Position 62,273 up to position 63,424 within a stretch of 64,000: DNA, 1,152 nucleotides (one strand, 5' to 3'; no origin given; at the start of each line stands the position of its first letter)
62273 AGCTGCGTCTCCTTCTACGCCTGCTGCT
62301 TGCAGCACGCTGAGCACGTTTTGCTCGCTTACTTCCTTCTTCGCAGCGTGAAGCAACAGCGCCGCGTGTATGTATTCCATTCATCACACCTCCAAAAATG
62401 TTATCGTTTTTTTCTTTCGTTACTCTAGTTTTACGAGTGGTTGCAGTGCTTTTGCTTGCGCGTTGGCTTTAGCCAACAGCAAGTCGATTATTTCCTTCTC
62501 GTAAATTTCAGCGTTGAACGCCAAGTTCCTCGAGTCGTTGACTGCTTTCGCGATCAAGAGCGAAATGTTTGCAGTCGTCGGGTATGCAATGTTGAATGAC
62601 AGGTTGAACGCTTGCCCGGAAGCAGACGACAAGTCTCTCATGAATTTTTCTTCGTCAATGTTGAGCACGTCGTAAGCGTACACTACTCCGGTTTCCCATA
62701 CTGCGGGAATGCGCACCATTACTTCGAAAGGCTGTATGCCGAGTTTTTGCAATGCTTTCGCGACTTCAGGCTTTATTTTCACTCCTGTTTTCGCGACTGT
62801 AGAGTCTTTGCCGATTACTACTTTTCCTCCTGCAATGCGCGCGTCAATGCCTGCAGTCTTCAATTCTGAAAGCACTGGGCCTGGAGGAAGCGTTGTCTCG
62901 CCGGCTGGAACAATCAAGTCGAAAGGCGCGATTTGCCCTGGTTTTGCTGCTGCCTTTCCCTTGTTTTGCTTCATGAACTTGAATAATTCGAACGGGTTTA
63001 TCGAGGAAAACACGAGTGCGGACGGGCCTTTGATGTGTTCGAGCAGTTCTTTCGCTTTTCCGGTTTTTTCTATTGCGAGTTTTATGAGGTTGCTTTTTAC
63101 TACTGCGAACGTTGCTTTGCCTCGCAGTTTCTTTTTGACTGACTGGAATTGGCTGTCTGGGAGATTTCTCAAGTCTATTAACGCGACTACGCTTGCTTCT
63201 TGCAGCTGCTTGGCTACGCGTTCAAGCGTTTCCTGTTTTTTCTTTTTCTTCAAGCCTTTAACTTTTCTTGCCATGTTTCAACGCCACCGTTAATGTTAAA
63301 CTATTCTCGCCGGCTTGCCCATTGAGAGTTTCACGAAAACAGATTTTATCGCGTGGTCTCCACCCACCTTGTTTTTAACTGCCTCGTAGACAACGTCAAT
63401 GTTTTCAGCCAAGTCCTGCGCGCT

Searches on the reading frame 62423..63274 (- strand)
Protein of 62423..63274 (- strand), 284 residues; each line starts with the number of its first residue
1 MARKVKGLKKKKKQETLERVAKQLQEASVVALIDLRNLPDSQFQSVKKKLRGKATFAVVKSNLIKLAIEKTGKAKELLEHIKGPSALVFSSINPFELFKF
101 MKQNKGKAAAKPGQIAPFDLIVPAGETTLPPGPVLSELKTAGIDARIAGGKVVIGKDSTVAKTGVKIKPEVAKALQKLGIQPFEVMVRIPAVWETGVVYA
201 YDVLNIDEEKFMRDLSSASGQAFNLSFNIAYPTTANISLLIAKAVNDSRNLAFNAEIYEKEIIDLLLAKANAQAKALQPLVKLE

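Call 49: find_encoding_contigs(protein=window:62423-63274:-, flank=10000, max_places=3)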
Protein window:62423-63274:- (284 aa): 2 contigs read that carry it; 2 places shown.
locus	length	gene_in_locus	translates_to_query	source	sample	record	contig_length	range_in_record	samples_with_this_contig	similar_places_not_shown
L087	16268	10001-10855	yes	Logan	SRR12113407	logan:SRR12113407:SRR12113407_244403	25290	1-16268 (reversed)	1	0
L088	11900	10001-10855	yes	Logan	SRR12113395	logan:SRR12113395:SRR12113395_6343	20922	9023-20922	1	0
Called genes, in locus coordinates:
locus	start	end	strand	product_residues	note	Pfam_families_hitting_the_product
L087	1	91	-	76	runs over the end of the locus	-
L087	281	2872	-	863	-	-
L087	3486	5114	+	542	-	PF13570:Beta-prop_ACSF4, PF01011:PQQ (faint), PF13360:PQQ_2, PF17005:WD40_like (faint), PF13360:PQQ_2, PF13570:Beta-prop_ACSF4, PF13360:PQQ_2, PF13570:Beta-prop_ACSF4, +5 more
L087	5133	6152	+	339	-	-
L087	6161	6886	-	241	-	PF01978:TrmB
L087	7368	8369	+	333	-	PF04055:Radical_SAM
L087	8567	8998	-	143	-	PF12686:DUF3800 (weak)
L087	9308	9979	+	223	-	PF00687:Ribosomal_L1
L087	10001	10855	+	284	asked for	PF00466:Ribosomal_L10, PF17777:RL10P_insert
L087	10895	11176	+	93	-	PF00428:Ribosomal_60s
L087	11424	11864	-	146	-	-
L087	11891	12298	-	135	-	-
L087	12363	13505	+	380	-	-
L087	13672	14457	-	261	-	PF00318:Ribosomal_S2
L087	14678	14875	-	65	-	PF01194:RNA_pol_N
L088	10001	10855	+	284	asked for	PF00466:Ribosomal_L10, PF17777:RL10P_insert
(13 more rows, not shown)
